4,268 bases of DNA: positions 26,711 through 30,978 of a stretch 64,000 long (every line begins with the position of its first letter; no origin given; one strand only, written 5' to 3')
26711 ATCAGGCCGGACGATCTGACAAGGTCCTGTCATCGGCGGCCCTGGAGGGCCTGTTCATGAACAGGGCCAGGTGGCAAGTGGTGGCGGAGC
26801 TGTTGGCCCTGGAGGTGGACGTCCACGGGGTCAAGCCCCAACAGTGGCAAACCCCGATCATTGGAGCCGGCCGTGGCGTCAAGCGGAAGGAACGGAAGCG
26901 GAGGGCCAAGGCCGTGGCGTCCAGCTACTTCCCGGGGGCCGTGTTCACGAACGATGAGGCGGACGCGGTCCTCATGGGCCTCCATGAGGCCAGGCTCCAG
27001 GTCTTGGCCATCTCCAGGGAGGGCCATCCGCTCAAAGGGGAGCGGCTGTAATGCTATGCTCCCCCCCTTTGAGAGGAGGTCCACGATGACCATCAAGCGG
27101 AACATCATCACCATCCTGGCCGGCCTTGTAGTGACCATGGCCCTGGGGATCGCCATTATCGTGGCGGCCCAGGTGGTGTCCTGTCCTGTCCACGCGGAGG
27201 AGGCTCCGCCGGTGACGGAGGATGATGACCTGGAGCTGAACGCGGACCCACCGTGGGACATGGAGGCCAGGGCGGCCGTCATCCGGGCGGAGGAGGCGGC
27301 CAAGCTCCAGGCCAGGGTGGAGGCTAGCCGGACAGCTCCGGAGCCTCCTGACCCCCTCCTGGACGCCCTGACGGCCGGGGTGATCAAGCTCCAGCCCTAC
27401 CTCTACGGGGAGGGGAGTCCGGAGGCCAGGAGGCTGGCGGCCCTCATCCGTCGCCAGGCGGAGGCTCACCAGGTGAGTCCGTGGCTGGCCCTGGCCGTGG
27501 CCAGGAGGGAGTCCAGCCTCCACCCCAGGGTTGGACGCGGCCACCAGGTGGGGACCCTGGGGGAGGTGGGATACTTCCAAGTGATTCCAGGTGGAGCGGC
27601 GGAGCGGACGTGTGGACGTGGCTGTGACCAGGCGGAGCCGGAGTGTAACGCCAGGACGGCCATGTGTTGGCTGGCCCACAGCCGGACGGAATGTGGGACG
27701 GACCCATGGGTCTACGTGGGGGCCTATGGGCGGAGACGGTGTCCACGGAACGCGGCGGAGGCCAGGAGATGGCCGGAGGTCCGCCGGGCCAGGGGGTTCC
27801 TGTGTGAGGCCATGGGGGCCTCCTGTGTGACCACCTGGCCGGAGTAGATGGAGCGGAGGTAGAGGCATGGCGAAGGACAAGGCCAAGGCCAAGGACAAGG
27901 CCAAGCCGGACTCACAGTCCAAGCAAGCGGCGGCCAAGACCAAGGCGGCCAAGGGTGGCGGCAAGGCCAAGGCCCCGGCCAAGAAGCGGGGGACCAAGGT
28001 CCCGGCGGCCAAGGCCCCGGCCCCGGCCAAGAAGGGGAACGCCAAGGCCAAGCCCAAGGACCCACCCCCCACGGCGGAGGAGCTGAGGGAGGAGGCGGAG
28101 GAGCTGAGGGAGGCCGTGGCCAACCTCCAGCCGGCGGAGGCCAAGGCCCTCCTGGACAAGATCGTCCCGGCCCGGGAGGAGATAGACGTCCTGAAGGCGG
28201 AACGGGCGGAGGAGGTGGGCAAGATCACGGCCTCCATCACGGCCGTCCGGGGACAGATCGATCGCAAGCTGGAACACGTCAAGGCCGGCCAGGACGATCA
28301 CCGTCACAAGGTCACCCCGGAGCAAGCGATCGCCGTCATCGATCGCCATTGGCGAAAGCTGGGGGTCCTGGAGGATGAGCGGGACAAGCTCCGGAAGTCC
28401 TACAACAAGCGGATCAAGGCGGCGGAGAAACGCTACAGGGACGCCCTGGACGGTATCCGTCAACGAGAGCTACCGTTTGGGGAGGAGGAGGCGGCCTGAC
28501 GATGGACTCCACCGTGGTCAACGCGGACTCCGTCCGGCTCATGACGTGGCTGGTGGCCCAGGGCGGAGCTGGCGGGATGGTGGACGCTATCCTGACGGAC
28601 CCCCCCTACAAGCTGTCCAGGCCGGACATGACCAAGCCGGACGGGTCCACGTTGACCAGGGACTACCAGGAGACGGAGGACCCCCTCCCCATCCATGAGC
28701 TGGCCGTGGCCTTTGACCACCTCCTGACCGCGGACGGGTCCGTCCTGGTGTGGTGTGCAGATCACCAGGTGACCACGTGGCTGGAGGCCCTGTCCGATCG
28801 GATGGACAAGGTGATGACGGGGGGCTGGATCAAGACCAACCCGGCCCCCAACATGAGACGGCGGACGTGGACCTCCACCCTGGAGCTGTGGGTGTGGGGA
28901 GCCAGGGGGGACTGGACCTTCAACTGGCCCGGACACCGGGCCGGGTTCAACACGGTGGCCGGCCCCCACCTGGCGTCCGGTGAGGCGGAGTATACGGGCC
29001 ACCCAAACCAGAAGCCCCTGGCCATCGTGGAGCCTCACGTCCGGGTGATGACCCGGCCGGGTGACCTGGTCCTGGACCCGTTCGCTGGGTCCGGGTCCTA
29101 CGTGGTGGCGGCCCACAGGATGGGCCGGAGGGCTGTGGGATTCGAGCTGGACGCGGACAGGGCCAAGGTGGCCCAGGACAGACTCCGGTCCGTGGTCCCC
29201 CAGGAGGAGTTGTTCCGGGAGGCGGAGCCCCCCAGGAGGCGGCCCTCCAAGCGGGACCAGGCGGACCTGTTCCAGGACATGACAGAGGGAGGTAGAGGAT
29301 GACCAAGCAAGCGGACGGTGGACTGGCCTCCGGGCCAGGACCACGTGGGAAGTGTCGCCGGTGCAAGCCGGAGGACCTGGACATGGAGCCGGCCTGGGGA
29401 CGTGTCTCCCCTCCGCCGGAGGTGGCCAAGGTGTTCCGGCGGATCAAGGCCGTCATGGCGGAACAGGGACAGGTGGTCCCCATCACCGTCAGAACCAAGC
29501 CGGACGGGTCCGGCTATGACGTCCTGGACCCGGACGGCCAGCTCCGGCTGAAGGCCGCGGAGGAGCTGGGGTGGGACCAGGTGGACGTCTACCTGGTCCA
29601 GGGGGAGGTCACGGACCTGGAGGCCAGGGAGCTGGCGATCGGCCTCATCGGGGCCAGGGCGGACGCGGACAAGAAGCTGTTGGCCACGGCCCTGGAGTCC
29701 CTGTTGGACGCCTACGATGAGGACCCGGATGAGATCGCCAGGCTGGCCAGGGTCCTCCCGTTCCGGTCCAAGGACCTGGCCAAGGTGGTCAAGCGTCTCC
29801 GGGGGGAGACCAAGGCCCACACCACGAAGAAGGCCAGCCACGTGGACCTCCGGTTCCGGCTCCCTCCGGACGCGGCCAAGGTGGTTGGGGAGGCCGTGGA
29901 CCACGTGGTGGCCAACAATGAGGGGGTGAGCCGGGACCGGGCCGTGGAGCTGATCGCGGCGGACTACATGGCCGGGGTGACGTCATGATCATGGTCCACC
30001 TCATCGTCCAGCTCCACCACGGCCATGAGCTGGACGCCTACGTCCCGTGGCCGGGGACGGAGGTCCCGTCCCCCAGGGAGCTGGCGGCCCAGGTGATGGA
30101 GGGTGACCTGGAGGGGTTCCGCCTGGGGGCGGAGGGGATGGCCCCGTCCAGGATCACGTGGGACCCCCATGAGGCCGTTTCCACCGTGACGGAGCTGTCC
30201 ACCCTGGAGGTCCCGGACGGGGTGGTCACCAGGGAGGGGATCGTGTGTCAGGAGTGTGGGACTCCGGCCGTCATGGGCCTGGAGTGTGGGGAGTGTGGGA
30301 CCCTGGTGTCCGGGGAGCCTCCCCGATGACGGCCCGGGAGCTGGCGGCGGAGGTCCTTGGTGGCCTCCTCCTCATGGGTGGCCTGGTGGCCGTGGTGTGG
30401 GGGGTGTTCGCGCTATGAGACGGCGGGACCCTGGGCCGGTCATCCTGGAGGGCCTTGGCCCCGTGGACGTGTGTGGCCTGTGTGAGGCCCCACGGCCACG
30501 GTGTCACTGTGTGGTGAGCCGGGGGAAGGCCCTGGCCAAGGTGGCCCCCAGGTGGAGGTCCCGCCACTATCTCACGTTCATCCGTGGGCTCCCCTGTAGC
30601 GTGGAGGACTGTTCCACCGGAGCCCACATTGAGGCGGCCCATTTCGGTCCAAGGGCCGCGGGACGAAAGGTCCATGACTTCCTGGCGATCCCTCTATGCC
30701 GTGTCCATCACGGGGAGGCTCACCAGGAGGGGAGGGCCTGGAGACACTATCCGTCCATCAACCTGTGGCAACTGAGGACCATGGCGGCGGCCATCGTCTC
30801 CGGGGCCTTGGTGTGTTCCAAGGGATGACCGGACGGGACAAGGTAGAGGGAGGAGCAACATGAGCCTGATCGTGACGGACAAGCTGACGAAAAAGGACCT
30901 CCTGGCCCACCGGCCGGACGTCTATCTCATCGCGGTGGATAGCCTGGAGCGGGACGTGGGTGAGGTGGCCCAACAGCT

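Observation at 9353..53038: A ~375-bp diverged, essentially indel-free inverted repeat brackets the 43-kb non-structural block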

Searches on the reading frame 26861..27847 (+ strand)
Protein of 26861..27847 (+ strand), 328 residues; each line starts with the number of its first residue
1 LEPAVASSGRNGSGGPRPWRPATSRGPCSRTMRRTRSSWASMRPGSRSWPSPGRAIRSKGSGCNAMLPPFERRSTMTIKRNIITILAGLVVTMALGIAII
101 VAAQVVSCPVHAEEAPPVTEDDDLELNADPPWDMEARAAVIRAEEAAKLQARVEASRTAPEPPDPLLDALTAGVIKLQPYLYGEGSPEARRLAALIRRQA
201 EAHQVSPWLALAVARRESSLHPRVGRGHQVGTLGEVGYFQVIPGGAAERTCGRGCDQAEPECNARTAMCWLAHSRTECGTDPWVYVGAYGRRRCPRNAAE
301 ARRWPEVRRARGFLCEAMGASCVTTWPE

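Call 54: search_protein_families(library=pfam, proteins=[window:26861-27847:+], max_evalue=0.001)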
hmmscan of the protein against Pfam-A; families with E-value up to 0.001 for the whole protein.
window:26861-27847:+ (328 aa): 1 family
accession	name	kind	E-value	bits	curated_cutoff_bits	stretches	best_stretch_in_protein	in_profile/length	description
PF01464.25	SLT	-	1.2e-05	25.3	21.3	1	195-289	2-94/117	Transglycosylase SLT domain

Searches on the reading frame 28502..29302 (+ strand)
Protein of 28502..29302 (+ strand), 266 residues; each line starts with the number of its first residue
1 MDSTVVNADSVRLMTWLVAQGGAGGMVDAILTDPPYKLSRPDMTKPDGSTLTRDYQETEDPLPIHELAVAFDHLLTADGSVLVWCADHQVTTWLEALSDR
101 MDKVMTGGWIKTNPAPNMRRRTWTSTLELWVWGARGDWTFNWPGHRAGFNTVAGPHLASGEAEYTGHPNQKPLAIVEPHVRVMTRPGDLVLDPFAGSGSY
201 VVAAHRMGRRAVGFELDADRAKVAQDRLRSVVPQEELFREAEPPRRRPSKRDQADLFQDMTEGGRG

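Call 54: search_protein_families(library=pfam, proteins=[window:28502-29302:+], max_evalue=0.001)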
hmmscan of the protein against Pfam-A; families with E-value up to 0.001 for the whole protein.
window:28502-29302:+ (266 aa): 1 family
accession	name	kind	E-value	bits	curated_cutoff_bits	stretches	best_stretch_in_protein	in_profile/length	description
PF01555.25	N6_N4_Mtase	-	3.4e-24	86.4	26.7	1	27-225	1-220/221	DNA methylase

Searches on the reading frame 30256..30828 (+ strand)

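Call 54: search_protein_families(library=pfam, proteins=[window:30256-30828:+], max_evalue=0.001)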
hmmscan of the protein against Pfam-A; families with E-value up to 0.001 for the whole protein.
window:30256-30828:+ (190 aa): 1 family
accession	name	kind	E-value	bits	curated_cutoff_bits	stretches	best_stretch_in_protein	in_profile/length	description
PF06147.18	DUF968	-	1.5e-11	45.1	27.8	1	99-179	86-167/171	Protein of unknown function (DUF968)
